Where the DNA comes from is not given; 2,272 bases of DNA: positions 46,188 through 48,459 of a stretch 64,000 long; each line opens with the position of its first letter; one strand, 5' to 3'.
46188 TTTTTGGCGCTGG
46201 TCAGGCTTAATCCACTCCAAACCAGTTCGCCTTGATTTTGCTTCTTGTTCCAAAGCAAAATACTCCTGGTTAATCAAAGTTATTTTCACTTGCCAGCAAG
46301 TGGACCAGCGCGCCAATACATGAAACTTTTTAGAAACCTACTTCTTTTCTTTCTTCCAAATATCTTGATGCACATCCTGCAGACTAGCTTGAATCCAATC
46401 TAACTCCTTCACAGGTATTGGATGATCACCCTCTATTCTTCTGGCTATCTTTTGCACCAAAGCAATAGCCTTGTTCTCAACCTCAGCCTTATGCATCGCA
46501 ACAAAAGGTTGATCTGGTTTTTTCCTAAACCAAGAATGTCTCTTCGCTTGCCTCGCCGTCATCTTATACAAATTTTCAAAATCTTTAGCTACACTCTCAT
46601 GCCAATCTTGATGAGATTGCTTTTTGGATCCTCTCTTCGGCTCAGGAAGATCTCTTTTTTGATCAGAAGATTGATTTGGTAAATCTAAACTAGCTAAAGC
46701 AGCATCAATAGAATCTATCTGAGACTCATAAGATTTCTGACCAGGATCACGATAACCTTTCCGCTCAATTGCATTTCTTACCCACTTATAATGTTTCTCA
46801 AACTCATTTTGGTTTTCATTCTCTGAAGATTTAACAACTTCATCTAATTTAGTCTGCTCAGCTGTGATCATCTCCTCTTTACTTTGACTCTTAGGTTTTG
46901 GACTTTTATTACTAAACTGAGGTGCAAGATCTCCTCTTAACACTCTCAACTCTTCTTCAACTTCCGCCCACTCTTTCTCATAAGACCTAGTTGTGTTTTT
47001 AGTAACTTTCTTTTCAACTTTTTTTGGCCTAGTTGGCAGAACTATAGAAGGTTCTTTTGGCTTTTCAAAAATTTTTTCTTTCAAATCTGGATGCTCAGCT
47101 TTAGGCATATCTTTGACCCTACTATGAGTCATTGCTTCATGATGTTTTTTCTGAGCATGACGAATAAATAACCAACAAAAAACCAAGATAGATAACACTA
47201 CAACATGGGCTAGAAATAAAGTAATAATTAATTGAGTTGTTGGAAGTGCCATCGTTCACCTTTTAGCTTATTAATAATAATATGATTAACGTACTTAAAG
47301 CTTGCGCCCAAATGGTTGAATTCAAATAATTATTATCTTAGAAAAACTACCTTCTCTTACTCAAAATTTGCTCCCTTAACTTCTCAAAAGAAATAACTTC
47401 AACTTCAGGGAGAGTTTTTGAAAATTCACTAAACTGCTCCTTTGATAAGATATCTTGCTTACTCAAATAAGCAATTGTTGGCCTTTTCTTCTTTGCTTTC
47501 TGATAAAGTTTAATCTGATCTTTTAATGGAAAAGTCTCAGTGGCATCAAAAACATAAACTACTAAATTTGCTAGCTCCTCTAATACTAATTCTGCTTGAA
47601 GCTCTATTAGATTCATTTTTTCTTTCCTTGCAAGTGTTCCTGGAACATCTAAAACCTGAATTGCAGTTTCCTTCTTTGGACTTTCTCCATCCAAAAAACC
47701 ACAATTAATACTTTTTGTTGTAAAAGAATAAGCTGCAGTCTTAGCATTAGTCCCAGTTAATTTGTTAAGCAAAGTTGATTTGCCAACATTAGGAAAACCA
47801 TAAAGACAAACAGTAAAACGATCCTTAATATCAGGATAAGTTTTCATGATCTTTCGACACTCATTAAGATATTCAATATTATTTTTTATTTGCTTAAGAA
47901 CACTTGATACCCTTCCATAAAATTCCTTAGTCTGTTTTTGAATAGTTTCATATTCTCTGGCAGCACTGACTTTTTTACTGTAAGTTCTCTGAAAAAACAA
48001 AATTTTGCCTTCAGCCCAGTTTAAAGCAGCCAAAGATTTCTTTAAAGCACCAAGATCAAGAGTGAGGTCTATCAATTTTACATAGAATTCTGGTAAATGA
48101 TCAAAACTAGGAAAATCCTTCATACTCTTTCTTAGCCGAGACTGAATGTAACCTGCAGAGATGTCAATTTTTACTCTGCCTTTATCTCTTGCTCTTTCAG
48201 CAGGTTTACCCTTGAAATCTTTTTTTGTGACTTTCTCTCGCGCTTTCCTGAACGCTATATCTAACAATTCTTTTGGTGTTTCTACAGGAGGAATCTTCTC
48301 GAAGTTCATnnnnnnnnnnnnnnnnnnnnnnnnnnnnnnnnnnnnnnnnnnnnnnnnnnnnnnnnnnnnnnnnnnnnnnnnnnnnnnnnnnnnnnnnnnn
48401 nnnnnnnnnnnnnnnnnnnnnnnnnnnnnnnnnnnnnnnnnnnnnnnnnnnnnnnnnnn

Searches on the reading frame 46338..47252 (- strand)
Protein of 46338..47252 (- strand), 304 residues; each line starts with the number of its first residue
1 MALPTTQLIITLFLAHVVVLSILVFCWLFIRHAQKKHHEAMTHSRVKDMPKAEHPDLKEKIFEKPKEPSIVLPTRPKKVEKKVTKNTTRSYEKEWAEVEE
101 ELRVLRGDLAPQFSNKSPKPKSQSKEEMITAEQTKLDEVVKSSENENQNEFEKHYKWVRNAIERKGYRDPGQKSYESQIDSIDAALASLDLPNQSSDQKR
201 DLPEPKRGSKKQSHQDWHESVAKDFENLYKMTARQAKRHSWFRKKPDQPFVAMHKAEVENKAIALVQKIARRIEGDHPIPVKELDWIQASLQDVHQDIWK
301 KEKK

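Call 10: search_protein_families(library=pfam, proteins=[window:46338-47252:-], max_evalue=0.01)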
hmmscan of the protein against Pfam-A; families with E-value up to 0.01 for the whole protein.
window:46338-47252:- (304 aa): 0 families

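Call 14: find_encoding_contigs(protein=window:46338-47252:-, flank=3000, max_places=6)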
Protein window:46338-47252:- (304 aa): 7 contigs read that carry it; 4 places shown.
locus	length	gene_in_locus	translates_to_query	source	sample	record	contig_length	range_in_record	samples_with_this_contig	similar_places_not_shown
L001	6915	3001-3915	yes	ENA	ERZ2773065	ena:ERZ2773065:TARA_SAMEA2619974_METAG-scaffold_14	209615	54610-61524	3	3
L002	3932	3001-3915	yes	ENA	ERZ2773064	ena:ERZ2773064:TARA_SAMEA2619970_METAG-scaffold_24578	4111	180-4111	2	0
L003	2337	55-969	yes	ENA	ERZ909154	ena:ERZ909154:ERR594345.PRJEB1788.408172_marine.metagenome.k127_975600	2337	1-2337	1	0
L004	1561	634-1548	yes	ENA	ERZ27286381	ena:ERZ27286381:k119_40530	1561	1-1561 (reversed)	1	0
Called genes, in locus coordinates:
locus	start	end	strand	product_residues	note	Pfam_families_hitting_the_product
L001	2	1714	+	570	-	PF00999:Na_H_Exchanger, PF02254:TrkA_N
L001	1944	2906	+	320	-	PF17835:NOG1_N, PF01926:MMR_HSR1, PF02421:FeoB_N, PF06858:NOG1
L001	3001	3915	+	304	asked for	-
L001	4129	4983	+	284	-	PF05822:UMPH-1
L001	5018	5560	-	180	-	PF00252:Ribosomal_L16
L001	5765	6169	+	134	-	PF02590:SPOUT_MTase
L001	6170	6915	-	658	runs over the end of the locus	PF12698:ABC2_membrane_3, PF01061:ABC2_membrane (weak)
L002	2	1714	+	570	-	PF00999:Na_H_Exchanger, PF02254:TrkA_N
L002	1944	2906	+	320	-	PF17835:NOG1_N, PF01926:MMR_HSR1, PF02421:FeoB_N, PF06858:NOG1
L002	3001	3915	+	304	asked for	-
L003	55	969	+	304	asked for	-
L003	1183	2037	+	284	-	PF05822:UMPH-1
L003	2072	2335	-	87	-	?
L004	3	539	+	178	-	?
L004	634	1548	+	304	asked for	-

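Call 17: find_homologous_proteins(query=window:46338-47252:-)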
Query window:46338-47252:- (304 aa): 6 proteins with E <= 0.001 among 781 candidates.
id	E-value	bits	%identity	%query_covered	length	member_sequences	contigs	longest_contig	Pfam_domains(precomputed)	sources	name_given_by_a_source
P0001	1.0e-196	670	100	100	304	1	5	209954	-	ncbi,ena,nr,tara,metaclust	ncbi:hypothetical protein CL619_01475 [archaeon]|nr:hypothetical protein [archaeon]|tara:strand:+ st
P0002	5.6e-127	441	66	99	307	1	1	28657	-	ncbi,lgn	-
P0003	8.5e-127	440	65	99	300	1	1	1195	-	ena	-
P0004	7.5e-100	352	55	99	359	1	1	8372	-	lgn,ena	-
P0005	1.3e-98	348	54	100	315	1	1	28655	-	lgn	-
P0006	1.0e-60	224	44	99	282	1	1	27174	-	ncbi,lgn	-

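Call 18: find_encoding_contigs(protein=P0002, flank=10000, max_places=3)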
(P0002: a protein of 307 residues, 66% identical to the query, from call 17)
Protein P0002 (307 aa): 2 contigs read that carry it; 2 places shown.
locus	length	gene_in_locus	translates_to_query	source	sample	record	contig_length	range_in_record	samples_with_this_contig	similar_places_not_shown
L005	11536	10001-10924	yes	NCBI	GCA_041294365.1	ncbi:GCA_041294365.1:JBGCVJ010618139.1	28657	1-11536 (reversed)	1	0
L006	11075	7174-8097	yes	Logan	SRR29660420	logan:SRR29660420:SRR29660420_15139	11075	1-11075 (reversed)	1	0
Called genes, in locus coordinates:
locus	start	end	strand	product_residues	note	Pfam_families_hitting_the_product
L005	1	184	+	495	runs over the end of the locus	PF02885:Glycos_trans_3N, PF00591:Glycos_transf_3, PF07831:PYNP_C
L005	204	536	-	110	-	-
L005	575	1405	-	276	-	PF01149:Fapy_DNA_glyco, PF06831:H2TH, PF06827:zf-FPG_IleRS (weak)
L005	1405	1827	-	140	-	PF04307:YdjM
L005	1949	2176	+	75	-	PF14438:SM-ATX (weak), PF01423:LSM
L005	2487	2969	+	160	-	-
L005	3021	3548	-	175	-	PF13302:Acetyltransf_3, PF13420:Acetyltransf_4 (weak), PF00583:Acetyltransf_1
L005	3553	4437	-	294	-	PF13793:Pribosyltran_N, PF00156:Pribosyltran, PF14572:Pribosyl_synth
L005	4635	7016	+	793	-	PF03483:B3_4, PF00133:tRNA-synt_1 (faint), PF01406:tRNA-synt_1e (faint), PF01921:tRNA-synt_1f, PF09334:tRNA-synt_1g (faint)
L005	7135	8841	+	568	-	PF00999:Na_H_Exchanger, PF02254:TrkA_N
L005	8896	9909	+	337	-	PF17835:NOG1_N, PF01926:MMR_HSR1, PF02421:FeoB_N, PF06858:NOG1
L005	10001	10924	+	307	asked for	-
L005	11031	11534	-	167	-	?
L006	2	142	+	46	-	?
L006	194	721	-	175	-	PF13302:Acetyltransf_3, PF13420:Acetyltransf_4 (weak), PF00583:Acetyltransf_1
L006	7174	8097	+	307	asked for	-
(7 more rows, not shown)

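Call 19: find_encoding_contigs(protein=P0005, flank=10000, max_places=3)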
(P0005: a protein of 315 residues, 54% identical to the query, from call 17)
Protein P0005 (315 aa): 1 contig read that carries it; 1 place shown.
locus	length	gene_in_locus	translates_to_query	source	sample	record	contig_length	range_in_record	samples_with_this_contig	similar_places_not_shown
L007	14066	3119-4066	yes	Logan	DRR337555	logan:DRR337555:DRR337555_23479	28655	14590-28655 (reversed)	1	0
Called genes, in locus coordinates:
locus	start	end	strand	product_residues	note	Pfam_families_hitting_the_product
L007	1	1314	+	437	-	?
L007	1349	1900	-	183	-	-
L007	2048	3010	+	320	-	PF17835:NOG1_N, PF01926:MMR_HSR1, PF02421:FeoB_N, PF06858:NOG1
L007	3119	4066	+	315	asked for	-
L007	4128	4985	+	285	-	PF05822:UMPH-1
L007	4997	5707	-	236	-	-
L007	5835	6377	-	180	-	PF00252:Ribosomal_L16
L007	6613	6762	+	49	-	-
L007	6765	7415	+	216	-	PF03161:LAGLIDADG_2 (faint), PF14528:LAGLIDADG_3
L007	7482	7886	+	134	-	PF02590:SPOUT_MTase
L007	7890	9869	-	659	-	PF12698:ABC2_membrane_3, PF01061:ABC2_membrane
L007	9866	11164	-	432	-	PF00005:ABC_tran, PF13304:AAA_21, PF13732:DrrA1-3_C (weak)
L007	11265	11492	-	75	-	-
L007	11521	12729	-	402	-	-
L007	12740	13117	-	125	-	-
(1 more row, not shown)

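Call 20: find_encoding_contigs(protein=P0006, flank=10000, max_places=3)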
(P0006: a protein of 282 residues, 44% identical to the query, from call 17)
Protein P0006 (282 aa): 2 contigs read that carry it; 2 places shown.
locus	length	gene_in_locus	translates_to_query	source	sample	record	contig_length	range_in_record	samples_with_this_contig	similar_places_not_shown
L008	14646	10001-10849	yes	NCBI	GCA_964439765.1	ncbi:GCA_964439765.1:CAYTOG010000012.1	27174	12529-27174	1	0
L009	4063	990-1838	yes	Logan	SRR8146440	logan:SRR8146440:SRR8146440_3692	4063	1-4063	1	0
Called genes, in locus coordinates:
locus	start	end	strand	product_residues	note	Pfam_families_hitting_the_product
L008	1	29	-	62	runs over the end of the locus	-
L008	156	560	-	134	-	-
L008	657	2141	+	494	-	PF02885:Glycos_trans_3N, PF00591:Glycos_transf_3, PF07831:PYNP_C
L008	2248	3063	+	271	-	-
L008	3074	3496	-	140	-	PF04307:YdjM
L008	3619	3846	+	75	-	PF14438:SM-ATX (weak), PF01423:LSM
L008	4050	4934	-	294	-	PF13793:Pribosyltran_N, PF00156:Pribosyltran, PF14572:Pribosyl_synth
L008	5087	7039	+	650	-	PF01409:tRNA-synt_2d (faint), PF01336:tRNA_anti-codon, PF00152:tRNA-synt_2, PF09391:DUF2000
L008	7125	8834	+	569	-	PF00999:Na_H_Exchanger, PF02254:TrkA_N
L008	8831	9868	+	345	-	PF17835:NOG1_N, PF01926:MMR_HSR1, PF02421:FeoB_N, PF06858:NOG1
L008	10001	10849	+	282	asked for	-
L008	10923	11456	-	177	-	PF00252:Ribosomal_L16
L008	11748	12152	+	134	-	PF02590:SPOUT_MTase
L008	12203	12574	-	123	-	-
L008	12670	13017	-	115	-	-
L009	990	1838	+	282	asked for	-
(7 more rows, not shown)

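Call 21: find_encoding_contigs(protein=P0004, flank=10000, max_places=3)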
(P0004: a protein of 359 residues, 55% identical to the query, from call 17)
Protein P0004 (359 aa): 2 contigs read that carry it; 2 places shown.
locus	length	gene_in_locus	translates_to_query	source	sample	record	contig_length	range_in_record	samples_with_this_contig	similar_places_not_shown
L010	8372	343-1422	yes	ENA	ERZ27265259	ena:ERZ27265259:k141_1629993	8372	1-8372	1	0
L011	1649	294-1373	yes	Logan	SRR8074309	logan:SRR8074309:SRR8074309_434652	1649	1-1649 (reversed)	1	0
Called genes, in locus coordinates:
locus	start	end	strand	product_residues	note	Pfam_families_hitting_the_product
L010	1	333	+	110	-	?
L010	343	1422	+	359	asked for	-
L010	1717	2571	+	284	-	PF05822:UMPH-1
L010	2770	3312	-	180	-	PF00252:Ribosomal_L16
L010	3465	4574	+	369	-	PF07714:PK_Tyr_Ser-Thr (weak), PF00069:Pkinase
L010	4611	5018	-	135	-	-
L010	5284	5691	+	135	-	PF02590:SPOUT_MTase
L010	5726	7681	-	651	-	PF12698:ABC2_membrane_3, PF01061:ABC2_membrane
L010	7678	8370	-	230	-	?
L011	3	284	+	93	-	?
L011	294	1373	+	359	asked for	-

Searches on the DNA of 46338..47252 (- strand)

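Call 26: search_rna_families(sources=[L005, L007, L008, L010], threshold=evalue, max_evalue=1)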
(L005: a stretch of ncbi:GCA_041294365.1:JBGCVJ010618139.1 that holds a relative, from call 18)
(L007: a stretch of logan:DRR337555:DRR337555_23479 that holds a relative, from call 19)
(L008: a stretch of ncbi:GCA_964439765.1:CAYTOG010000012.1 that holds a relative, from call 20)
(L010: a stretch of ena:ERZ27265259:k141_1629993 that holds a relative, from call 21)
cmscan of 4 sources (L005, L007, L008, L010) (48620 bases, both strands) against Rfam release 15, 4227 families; matches with E-value up to 1: 4.
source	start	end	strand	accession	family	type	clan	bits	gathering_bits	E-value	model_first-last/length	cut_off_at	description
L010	5153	5246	+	RF00005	tRNA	Gene; tRNA;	CL00001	54.2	29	5.2e-09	1-71/71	no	tRNA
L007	7366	7458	+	RF00005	tRNA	Gene; tRNA;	CL00001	47.7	29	3.3e-07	1-71/71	no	tRNA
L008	11622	11712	+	RF00005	tRNA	Gene; tRNA;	CL00001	45.7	29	1.1e-06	1-71/71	no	tRNA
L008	1202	1289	-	RF03859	mir-6132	Gene; miRNA;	-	24.1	112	0.51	1-94/94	no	mir-6132 microRNA precursor family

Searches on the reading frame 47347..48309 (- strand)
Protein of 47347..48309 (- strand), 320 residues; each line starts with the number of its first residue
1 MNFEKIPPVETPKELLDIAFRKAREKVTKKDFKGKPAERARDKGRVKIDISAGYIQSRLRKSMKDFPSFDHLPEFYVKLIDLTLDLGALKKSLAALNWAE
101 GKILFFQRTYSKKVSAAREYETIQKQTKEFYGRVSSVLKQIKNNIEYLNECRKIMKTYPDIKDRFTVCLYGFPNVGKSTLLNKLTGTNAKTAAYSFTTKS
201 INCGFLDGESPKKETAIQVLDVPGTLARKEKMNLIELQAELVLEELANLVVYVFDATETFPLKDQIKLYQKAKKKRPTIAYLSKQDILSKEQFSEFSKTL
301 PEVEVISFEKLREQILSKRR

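Call 10: search_protein_families(library=pfam, proteins=[window:47347-48309:-], max_evalue=0.01)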
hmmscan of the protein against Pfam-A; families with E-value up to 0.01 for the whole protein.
window:47347-48309:- (320 aa): 10 families
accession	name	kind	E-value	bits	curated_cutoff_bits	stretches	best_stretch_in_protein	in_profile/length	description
PF17835.6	NOG1_N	-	2.5e-29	102.9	22.9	1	3-161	1-159/160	NOG1 N-terminal helical domain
PF01926.29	MMR_HSR1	-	8.9e-21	74.6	21.9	1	166-283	1-112/113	50S ribosome-binding GTPase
PF02421.24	FeoB_N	-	1.6e-13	50.9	27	1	166-293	2-123/156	Ferrous iron transport protein B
PF06858.20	NOG1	-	5.9e-09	36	27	1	235-286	2-58/58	Nucleolar GTP-binding protein 1 (NOG1)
PF03193.22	RsgA_GTPase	-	8.9e-05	22.8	30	1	134-195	75-138/174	RsgA GTPase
PF09439.16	SRPRB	-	0.00016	21.5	25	1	166-257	5-83/178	Signal recognition particle receptor beta subunit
PF10280.14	Med11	-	0.00026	21.9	26.9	1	109-188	32-78/120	Mediator complex protein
PF05879.18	RHD3_GTPase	-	0.0056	16.5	42.4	1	174-229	5-62/245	Root hair defective 3 GTP-binding protein (RHD3) GTPase domain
PF00350.29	Dynamin_N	-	0.0057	17.1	27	0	173-190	7-24/168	Dynamin family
PF08477.19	Roc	-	0.0071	17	27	0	167-286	2-119/119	Ras of Complex, Roc, domain of DAPkinase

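Call 49: find_homologous_proteins(query=window:47347-48309:-, max_evalue=1e-20)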
Query window:47347-48309:- (320 aa): 1305 proteins with E <= 1e-20 among 8000 candidates; the best 120 are listed.
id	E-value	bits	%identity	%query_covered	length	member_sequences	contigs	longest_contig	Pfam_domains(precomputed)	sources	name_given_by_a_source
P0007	3.3e-203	691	100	100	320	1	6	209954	PF01926.30,PF02421.25,PF17835.7,PF06858.21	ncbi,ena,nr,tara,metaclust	ncbi:hypothetical protein CL619_01480 [archaeon]|nr:hypothetical protein [archaeon]|tara:strand:+ st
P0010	6.2e-173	592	83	100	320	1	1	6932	PF01926.30,PF02421.25,PF17835.7,PF06858.21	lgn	-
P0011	2.9e-172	590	83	100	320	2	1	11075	PF01926.30,PF02421.25,PF17835.7,PF06858.21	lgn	-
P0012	3.1e-167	573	80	100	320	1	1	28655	PF01926.30,PF02421.25,PF17835.7,PF06858.21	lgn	-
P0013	1.7e-162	558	79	100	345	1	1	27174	PF01926.30,PF02421.25,PF17835.7,PF06858.21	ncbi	-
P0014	2.3e-157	541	77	100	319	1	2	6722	PF01926.30,PF02421.25,PF17835.7,PF06858.21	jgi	jgi:nucleolar GTP-binding protein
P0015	5.3e-157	540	76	100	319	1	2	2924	PF01926.30,PF02421.25,PF17835.7,PF06858.21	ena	-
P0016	1.1e-111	391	57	99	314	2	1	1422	PF01926.30,PF02421.25,PF17835.7,PF06858.21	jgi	jgi:nucleolar GTP-binding protein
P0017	1.6e-111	390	60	90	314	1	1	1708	PF01926.30,PF02421.25,PF17835.7,PF06858.21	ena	-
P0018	9.1e-108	378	57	99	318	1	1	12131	PF01926.30,PF02421.25,PF17835.7,PF06858.21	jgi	-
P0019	4.1e-107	376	56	97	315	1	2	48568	PF01926.30,PF02421.25,PF17835.7,PF06858.21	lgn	-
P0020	3.5e-106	373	53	100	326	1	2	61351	PF01926.30,PF02421.25,PF17835.7,PF06858.21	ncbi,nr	ncbi:MAG: GTPase [archaeon]|nr:50S ribosome-binding GTPase [Nanoarchaeota archaeon]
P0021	6.0e-105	369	53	100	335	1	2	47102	PF01926.30,PF02421.25,PF17835.7,PF06858.21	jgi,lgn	-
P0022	1.4e-104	368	57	99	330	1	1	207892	PF01926.30,PF09439.17,PF02421.25,PF17835.7,PF06858.21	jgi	jgi:nucleolar GTP-binding protein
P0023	2.0e-103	364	54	98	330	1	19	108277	PF01926.30,PF02421.25,PF17835.7,PF06858.21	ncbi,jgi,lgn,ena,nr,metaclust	ncbi:hypothetical protein HN385_02890 [archaeon]|jgi:nucleolar GTP-binding protein|nr:hypothetical p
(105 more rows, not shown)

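Call 66: find_encoding_contigs(protein=P0010, flank=10000, max_places=2)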
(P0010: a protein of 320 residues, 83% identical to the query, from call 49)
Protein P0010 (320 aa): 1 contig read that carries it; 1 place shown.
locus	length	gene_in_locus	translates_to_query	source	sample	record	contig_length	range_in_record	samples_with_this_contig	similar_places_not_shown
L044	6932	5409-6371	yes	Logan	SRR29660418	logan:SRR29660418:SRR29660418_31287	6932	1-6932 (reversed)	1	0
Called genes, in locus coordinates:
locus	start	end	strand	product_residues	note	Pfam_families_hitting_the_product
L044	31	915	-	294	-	PF13793:Pribosyltran_N, PF00156:Pribosyltran, PF14572:Pribosyl_synth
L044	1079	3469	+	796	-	PF03483:B3_4, PF01406:tRNA-synt_1e (faint), PF09334:tRNA-synt_1g (faint), PF00133:tRNA-synt_1 (faint), PF01921:tRNA-synt_1f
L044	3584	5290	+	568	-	PF00999:Na_H_Exchanger, PF02254:TrkA_N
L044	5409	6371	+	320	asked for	PF17835:NOG1_N, PF01926:MMR_HSR1, PF02421:FeoB_N, PF06858:NOG1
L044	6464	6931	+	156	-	?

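Call 67: find_encoding_contigs(protein=P0014, flank=10000, max_places=2)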
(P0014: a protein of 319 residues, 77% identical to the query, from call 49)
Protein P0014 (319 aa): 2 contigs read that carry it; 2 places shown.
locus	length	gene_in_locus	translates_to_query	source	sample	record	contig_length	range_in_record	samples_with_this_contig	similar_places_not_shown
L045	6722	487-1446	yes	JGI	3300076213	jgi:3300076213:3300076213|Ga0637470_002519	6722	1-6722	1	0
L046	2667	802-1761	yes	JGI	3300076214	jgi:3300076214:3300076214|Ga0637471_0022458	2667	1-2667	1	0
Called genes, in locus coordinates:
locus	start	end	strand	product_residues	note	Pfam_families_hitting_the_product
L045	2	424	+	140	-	?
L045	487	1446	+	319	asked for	PF17835:NOG1_N, PF01926:MMR_HSR1, PF02421:FeoB_N, PF06858:NOG1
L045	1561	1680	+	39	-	-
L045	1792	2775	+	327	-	-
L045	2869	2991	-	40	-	-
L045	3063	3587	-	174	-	PF00252:Ribosomal_L16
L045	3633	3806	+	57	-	-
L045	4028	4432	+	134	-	PF02590:SPOUT_MTase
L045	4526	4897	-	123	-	-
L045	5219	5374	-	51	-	-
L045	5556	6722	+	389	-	?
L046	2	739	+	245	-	?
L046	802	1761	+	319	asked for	PF17835:NOG1_N, PF01926:MMR_HSR1, PF02421:FeoB_N, PF06858:NOG1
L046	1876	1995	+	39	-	-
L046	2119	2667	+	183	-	?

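Call 116: find_encoding_contigs(protein=P0019, flank=10000, max_places=1)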
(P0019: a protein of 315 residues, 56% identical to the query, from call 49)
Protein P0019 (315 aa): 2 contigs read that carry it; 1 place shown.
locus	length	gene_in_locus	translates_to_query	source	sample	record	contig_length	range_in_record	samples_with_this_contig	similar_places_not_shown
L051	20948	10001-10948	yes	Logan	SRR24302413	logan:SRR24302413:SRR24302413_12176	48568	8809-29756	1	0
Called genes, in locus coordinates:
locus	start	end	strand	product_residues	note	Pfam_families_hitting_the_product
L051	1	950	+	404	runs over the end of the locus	-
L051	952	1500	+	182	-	-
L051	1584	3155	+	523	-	PF01921:tRNA-synt_1f, PF01406:tRNA-synt_1e (faint), PF09334:tRNA-synt_1g (faint)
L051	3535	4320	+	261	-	-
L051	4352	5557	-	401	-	PF01970:TctA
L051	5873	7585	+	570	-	PF00999:Na_H_Exchanger, PF02254:TrkA_N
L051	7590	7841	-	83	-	-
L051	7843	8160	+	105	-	-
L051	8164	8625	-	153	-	-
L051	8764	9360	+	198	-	-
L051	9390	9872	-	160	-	-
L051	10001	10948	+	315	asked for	PF17835:NOG1_N, PF01926:MMR_HSR1, PF02421:FeoB_N, PF06858:NOG1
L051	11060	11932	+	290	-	-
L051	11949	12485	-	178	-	PF00252:Ribosomal_L16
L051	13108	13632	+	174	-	PF00583:Acetyltransf_1, PF13508:Acetyltransf_7 (weak)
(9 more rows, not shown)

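Call 117: find_encoding_contigs(protein=P0023, flank=10000, max_places=1)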
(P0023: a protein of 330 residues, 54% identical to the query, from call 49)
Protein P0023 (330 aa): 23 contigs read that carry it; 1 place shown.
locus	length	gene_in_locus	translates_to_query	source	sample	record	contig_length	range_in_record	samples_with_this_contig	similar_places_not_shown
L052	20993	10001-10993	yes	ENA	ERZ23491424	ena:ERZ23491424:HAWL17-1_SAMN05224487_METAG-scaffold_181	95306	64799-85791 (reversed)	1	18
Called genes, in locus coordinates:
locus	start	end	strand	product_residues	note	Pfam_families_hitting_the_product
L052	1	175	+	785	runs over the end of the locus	PF00933:Glyco_hydro_3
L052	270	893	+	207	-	PF06941:NT5C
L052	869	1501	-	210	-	-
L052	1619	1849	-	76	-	-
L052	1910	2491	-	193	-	-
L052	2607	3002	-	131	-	-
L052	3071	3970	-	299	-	PF01478:Peptidase_A24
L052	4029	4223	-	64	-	-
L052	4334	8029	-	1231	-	-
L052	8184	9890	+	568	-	PF00999:Na_H_Exchanger, PF02254:TrkA_N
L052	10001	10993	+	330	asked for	PF17835:NOG1_N, PF01926:MMR_HSR1, PF02421:FeoB_N (weak), PF06858:NOG1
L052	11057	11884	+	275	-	-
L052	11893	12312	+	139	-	PF00293:NUDIX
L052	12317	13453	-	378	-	PF01467:CTP_transf_like, PF01121:CoaE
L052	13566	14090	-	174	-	PF00252:Ribosomal_L16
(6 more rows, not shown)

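Call 118: find_encoding_contigs(protein=P0015, flank=10000, max_places=2)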
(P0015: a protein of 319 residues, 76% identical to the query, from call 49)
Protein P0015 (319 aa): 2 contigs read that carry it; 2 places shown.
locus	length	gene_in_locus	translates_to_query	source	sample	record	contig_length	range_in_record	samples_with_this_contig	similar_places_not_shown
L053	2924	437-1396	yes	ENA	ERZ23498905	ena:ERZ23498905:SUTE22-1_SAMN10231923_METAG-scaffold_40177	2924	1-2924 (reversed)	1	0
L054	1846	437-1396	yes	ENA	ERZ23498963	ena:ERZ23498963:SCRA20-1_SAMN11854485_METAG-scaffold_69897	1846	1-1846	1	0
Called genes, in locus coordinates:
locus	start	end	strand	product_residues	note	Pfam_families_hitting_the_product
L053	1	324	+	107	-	?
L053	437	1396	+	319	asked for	PF17835:NOG1_N, PF01926:MMR_HSR1, PF02421:FeoB_N, PF06858:NOG1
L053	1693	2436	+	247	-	-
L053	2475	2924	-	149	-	?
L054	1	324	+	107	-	?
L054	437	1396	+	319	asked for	PF17835:NOG1_N, PF01926:MMR_HSR1, PF02421:FeoB_N, PF06858:NOG1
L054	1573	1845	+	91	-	?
